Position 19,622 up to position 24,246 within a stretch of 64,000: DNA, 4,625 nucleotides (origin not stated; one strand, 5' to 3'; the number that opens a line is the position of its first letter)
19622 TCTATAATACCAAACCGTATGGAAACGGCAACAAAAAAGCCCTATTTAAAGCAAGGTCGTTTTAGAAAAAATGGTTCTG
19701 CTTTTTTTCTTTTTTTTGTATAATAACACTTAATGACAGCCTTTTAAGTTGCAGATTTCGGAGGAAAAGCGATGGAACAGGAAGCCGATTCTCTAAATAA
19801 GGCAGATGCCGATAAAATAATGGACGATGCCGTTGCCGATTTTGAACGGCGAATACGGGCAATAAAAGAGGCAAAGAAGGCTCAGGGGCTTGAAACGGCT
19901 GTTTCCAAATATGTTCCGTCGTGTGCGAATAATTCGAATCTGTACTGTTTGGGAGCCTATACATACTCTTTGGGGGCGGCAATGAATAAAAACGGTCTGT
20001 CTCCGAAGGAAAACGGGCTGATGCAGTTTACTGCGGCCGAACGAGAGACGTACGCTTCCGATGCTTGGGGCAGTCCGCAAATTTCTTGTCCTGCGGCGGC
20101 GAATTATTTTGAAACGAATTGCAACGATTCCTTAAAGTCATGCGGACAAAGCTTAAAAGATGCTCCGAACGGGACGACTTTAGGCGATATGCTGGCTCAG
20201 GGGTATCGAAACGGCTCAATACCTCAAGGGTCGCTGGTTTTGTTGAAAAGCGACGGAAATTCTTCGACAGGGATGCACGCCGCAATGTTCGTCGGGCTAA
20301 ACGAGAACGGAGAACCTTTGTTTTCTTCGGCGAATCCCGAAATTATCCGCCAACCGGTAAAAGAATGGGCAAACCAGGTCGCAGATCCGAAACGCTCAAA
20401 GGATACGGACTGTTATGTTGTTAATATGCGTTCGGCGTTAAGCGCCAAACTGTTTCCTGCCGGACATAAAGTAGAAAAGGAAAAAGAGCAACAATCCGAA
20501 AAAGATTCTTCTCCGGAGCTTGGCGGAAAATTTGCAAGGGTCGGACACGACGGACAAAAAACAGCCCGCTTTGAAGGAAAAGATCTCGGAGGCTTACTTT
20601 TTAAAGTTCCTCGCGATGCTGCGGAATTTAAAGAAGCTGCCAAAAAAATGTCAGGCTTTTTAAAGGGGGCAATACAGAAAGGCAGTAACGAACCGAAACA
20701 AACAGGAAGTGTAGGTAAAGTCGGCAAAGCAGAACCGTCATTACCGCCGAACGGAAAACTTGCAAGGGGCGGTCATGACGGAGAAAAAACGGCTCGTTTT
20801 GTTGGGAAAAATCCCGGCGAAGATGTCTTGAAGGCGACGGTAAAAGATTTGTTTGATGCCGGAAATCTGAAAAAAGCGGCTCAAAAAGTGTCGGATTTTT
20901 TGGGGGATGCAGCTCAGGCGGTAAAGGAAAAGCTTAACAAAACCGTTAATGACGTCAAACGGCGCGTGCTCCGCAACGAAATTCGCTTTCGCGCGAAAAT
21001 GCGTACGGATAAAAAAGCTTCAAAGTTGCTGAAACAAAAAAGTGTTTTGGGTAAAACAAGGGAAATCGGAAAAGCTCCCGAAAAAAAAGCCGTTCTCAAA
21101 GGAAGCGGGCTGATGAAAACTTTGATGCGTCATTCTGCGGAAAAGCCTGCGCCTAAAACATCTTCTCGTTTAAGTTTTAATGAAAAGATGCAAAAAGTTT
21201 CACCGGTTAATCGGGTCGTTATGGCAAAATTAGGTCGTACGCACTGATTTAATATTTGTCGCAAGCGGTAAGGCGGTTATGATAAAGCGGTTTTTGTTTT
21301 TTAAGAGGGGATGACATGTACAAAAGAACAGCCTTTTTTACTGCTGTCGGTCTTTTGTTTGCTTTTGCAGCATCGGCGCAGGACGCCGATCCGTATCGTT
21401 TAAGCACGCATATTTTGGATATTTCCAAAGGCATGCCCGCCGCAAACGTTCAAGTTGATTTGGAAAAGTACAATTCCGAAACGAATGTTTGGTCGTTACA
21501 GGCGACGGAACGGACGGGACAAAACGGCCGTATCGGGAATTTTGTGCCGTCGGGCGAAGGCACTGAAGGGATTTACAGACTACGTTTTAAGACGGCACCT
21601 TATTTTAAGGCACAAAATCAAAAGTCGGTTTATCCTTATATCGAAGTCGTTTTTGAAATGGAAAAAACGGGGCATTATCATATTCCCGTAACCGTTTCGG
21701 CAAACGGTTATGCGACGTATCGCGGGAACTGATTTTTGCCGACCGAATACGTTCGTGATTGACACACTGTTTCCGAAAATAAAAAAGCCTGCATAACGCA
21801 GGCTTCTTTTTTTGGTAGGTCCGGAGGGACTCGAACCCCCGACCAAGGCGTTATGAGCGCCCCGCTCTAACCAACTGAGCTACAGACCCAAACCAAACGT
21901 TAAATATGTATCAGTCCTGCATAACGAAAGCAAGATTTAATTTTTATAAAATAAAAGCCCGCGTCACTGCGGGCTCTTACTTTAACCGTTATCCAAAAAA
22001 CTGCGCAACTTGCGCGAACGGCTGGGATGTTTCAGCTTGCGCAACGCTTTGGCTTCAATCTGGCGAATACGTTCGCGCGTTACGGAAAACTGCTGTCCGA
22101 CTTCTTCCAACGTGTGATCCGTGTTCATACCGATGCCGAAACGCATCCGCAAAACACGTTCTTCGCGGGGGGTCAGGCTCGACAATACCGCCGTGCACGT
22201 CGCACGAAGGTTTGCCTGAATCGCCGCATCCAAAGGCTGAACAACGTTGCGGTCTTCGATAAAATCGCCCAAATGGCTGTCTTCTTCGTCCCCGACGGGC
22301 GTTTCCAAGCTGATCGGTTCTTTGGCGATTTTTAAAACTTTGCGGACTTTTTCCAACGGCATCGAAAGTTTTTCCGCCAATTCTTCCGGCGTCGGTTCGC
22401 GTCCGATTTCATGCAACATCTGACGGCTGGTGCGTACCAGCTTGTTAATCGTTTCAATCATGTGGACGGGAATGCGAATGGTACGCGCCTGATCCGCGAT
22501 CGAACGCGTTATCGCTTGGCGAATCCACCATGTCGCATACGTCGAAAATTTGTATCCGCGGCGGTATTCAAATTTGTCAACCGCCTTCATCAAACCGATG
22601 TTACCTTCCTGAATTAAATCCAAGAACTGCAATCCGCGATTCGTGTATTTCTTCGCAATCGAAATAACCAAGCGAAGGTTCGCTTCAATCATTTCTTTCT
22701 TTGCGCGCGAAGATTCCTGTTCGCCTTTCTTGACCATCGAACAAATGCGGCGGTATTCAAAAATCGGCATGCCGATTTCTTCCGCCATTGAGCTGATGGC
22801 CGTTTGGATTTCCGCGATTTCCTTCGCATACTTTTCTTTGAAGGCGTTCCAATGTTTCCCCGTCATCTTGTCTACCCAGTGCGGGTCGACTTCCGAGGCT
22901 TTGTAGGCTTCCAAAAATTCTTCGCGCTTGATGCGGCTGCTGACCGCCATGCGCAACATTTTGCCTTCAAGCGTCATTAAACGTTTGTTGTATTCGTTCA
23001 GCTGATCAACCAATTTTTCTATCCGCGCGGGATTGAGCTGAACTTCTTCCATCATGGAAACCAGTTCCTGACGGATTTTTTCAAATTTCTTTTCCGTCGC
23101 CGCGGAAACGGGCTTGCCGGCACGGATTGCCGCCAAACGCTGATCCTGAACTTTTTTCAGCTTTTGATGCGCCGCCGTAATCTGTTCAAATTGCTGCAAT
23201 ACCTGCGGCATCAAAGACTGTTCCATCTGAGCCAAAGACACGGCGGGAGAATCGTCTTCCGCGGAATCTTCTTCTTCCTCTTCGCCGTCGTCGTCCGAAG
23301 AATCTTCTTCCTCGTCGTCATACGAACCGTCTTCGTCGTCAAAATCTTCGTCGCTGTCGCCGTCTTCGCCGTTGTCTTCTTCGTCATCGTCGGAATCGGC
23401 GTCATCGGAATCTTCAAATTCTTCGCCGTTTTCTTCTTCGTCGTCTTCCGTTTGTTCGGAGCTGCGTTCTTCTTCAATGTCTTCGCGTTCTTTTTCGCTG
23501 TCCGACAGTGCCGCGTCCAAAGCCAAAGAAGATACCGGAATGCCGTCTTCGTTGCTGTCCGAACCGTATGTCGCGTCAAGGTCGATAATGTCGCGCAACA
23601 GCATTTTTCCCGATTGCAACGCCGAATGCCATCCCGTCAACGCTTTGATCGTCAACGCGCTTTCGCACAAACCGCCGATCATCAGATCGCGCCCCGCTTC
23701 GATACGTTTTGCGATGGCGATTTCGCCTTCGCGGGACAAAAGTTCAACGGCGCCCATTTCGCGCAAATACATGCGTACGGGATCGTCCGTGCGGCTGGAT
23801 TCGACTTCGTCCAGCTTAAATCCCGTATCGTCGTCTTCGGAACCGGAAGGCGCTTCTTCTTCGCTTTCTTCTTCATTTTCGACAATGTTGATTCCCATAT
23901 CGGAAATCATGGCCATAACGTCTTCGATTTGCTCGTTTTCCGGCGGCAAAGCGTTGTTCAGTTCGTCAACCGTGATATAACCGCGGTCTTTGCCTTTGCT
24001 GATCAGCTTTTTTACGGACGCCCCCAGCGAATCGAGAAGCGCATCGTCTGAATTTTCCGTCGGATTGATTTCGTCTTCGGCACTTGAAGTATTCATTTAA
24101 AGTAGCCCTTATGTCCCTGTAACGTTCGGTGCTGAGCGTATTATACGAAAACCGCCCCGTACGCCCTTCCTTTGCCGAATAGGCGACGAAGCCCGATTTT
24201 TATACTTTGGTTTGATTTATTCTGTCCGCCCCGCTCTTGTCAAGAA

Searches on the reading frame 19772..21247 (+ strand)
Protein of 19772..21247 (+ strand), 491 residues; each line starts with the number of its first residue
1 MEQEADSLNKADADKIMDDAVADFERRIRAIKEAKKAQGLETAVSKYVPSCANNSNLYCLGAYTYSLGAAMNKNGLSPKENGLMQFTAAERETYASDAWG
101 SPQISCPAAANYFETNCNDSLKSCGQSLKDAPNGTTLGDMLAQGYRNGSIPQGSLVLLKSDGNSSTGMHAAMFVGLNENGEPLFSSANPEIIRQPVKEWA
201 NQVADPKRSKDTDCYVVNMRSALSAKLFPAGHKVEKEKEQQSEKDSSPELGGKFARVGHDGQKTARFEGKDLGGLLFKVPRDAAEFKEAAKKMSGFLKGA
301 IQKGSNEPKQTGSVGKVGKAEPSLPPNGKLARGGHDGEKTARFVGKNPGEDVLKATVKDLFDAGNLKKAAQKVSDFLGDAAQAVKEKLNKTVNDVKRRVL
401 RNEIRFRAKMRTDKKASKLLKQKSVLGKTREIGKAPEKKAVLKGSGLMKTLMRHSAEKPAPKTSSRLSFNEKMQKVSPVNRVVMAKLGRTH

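Call 16: search_protein_families(library=pfam, proteins=[window:19772-21247:+], max_evalue=0.001)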
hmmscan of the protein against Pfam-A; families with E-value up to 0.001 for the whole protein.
window:19772-21247:+ (491 aa): 0 families

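Call 41: search_protein_families(library=ncbifam, proteins=[window:19772-21247:+], max_evalue=1)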
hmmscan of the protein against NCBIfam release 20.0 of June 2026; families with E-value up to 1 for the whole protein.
window:19772-21247:+ (491 aa): 2 families
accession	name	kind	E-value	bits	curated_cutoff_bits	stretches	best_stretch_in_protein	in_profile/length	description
NF011492.0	PRK14900.1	equivalog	0.07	10.9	1783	1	363-472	932-1037/1044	valine--tRNA ligase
NF009925.1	PRK13386.1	equivalog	0.072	12.3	192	1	331-405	64-136/228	flagellar assembly protein FliH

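Call 74: search_solved_structures(query=window:19772-21247:+, max_evalue=1)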
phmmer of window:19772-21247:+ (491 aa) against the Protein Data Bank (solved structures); distinct sequences matched with E-value up to 1: 1.
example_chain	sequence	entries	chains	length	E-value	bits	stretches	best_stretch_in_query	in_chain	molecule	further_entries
7ok0_F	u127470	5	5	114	0.63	12.5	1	352-406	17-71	DNA-directed RNA polymerase, subunit F | DNA-directed RNA polymerase subunit Rpo4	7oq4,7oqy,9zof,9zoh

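Call 77: find_homologous_proteins(query=window:19772-21247:+, max_evalue=0.001)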
Query window:19772-21247:+ (491 aa): 86 proteins with E <= 0.001 among 8000 candidates.
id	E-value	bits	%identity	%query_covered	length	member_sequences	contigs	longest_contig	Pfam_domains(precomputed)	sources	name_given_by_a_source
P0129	0.0e+0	1077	100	100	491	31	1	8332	-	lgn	-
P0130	4.2e-296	1000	93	100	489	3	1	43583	-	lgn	-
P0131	1.6e-169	583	60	100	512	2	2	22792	-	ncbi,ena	-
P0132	5.9e-161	555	58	100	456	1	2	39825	-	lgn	-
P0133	1.5e-111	392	46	97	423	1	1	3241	-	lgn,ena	-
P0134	2.3e-111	391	45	99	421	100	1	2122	-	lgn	-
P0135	1.2e-109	386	62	47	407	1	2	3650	-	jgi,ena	-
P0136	5.9e-109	384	62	48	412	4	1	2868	-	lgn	-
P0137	7.0e-109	383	63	48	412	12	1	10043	-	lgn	-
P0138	1.2e-108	383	48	98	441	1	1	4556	-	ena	-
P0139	1.3e-108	382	45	99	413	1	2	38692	-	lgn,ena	-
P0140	1.4e-108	382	48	98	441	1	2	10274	-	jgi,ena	-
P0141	7.8e-108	380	46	98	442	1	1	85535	-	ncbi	-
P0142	2.6e-107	378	46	98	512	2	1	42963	-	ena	-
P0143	4.0e-107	378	62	46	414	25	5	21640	-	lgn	-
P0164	1.5e-102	362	44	96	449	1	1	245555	-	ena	-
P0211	2.4e-98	349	52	66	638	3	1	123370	-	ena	-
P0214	4.5e-70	255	55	43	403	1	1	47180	-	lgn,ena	-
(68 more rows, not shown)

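Call 78: find_encoding_contigs(protein=P0164, flank=10000, max_places=2)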
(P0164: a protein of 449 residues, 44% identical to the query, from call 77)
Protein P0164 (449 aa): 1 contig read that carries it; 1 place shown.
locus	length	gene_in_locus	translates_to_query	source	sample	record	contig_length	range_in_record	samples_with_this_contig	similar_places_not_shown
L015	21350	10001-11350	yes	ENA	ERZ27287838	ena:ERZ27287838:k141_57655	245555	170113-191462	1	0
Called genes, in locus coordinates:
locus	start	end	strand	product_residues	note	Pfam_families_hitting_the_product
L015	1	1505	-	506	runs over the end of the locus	-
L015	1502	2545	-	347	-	-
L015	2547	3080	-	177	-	PF13238:AAA_18 (weak), PF13207:AAA_17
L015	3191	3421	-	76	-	PF12728:HTH_17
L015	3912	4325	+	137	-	-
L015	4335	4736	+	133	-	PF09719:C_GCAxxG_C_C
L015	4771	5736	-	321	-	PF03255:ACCA, PF01039:Carboxyl_trans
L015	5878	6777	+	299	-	-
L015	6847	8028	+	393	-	PF00465:Fe-ADH, PF13685:Fe-ADH_2, PF25137:ADH_Fe_C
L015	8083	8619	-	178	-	PF03729:DUF308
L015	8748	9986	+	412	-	-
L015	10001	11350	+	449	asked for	-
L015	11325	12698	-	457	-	PF03023:MurJ, PF01554:MatE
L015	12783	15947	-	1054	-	PF00873:ACR_tran, PF03176:MMPL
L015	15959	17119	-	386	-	PF25917:BSH_RND, PF25876:HH_MFP_RND, PF25944:Beta-barrel_RND, PF25967:RND-MFP_C, PF25989:YknX_C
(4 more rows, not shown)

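Call 79: find_encoding_contigs(protein=P0211, flank=10000, max_places=2)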
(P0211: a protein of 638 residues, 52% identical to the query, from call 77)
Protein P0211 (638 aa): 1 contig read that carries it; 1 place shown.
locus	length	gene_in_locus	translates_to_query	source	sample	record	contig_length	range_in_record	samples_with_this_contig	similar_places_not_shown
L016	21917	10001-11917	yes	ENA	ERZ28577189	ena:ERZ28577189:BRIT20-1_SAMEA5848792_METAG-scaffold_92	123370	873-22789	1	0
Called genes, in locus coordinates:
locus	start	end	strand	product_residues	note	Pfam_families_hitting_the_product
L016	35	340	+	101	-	-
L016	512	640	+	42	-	-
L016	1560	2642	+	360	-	PF13651:EcoRI_methylase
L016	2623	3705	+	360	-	PF03235:GmrSD_N, PF01844:HNH, PF14279:HNH_5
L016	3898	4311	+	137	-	-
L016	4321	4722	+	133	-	PF09719:C_GCAxxG_C_C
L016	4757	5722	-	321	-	PF03255:ACCA, PF01039:Carboxyl_trans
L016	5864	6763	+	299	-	-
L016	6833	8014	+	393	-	PF00465:Fe-ADH, PF13685:Fe-ADH_2, PF25137:ADH_Fe_C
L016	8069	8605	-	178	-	PF03729:DUF308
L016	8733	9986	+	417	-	-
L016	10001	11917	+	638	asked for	-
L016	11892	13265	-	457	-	PF03023:MurJ, PF01554:MatE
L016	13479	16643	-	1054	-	PF00873:ACR_tran, PF03176:MMPL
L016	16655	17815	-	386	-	PF25917:BSH_RND, PF25876:HH_MFP_RND, PF25944:Beta-barrel_RND, PF25967:RND-MFP_C, PF25989:YknX_C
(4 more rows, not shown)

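Call 80: find_encoding_contigs(protein=P0214, flank=10000, max_places=2)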
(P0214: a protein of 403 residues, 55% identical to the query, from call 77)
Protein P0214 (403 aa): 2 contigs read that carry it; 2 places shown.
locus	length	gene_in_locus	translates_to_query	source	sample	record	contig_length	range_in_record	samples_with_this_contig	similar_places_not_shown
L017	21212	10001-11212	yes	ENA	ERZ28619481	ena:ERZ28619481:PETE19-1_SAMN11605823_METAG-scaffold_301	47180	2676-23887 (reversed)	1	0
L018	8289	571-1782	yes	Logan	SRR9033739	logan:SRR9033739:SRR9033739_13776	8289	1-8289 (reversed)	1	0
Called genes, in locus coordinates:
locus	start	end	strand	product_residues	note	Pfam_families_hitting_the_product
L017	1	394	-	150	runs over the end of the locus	PF02470:MlaD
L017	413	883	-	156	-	PF02470:MlaD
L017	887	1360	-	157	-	PF03449:GreA_GreB_N, PF01272:GreA_GreB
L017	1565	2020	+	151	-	PF09424:YqeY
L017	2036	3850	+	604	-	PF01807:Zn_ribbon_DnaG, PF08275:DNAG_N, PF01751:Toprim, PF13155:Toprim_2, PF13362:Toprim_3, PF13662:Toprim_4, PF10410:DnaB_bind (weak)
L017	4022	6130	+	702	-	PF03979:Sigma70_r1_1, PF00140:Sigma70_r1_2, PF04546:Sigma70_ner, PF04542:Sigma70_r2, PF04539:Sigma70_r3, PF04545:Sigma70_r4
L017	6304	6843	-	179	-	-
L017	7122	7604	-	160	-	PF01625:PMSR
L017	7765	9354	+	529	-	-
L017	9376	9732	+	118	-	PF20619:DUF6804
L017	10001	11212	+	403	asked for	-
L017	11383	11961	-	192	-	PF12464:Mac, PF00132:Hexapep, PF14602:Hexapep_2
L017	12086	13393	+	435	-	-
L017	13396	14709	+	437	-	-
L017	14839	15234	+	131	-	PF03724:META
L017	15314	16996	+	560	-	PF00005:ABC_tran, PF00931:NB-ARC (faint), PF02463:SMC_N (faint), PF13401:AAA_22 (faint), PF13555:AAA_29 (faint), PF13304:AAA_21 (faint), PF12848:ABC_tran_Xtn, PF00005:ABC_tran, +1 more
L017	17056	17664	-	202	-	PF02525:Flavodoxin_2, PF03358:FMN_red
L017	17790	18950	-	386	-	-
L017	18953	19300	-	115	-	-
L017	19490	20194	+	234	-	-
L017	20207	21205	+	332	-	PF14057:GGGtGRT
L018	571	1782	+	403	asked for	-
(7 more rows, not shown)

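Call 83: search_protein_families(library=padloc, proteins=[window:19772-21247:+], max_evalue=0.01)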
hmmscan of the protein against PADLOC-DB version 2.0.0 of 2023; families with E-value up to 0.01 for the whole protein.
window:19772-21247:+ (491 aa): 0 families

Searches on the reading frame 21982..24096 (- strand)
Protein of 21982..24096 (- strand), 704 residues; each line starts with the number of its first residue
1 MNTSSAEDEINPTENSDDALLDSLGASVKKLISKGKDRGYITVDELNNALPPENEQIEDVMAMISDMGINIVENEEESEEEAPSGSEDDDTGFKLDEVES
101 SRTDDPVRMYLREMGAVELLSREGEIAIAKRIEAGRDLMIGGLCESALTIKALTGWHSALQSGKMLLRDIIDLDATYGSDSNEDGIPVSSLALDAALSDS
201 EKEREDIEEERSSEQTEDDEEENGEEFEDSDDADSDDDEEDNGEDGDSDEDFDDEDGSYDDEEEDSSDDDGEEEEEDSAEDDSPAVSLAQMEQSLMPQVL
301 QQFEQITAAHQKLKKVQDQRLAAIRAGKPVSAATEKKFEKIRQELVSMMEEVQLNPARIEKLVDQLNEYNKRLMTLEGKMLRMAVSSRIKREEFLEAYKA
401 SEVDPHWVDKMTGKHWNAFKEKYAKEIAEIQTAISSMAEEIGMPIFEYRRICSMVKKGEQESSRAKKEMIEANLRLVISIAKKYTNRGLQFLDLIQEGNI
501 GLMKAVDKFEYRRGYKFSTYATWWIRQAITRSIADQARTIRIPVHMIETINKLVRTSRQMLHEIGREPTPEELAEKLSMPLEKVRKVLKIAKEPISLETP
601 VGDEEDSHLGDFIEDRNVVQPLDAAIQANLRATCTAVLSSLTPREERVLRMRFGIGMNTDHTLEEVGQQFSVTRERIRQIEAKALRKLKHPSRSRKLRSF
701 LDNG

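Call 16: search_protein_families(library=pfam, proteins=[window:21982-24096:-], max_evalue=0.001)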
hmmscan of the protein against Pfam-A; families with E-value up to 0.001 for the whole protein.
window:21982-24096:- (704 aa): 6 families
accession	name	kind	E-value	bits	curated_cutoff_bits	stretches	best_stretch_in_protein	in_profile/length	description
PF04546.19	Sigma70_ner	-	7.7e-32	111.4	29.7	1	256-436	36-208/210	Sigma-70, non-essential region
PF04539.22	Sigma70_r3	-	3.4e-29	101.2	25.3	1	548-623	1-76/78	Sigma-70 region 3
PF04542.20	Sigma70_r2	-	2e-23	82.4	24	1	469-539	1-71/71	Sigma-70 region 2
PF03979.19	Sigma70_r1_1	-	1.6e-20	73.3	22.5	1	26-90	5-71/81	Sigma-70 factor, region 1.1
PF04545.22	Sigma70_r4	-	3.6e-20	71.7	24.1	1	637-690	1-50/50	Sigma-70, region 4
PF00140.25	Sigma70_r1_2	-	4.7e-13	49.3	22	1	105-137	1-33/34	Sigma-70 factor, region 1.2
